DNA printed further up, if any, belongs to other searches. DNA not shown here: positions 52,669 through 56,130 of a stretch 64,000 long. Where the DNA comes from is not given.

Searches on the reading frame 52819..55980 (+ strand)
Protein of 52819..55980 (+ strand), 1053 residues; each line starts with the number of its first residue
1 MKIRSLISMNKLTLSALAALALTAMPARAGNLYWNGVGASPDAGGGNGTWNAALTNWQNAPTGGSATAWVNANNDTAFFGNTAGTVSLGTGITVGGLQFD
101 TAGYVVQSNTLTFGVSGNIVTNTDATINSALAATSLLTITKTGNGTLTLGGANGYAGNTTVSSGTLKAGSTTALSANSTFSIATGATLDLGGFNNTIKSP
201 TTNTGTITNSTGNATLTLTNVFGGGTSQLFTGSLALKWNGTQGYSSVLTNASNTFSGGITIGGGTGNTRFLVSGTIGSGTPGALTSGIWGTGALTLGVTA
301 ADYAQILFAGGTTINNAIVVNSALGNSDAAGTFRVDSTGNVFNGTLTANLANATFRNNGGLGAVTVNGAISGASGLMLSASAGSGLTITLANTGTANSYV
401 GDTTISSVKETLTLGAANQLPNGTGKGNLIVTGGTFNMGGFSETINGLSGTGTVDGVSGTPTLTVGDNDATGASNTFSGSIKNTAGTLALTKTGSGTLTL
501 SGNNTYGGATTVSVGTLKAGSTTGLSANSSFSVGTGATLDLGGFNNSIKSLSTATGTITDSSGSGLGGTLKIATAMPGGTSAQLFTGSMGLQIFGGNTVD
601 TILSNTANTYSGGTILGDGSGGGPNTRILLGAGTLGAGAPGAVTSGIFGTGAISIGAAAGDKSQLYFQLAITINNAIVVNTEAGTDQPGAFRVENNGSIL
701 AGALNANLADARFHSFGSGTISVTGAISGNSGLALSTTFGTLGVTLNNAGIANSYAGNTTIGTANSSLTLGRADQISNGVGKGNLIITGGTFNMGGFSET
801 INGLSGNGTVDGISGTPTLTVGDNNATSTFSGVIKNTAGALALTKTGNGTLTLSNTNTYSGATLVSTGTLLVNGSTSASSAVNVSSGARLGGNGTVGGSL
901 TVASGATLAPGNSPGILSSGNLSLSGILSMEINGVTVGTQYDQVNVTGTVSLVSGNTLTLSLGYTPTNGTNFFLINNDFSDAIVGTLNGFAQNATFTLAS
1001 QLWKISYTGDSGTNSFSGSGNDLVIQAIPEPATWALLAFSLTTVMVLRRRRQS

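Call 44: search_protein_families(library=pfam, max_evalue=0.00001, proteins=[window:52819-55980:+])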
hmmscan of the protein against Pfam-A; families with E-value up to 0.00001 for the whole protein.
window:52819-55980:+ (1053 aa): 1 family
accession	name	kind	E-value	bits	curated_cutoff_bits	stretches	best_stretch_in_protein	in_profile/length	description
PF12951.13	PATR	-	2e-21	76.2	27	3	490-518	1-29/30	Passenger-associated-transport-repeat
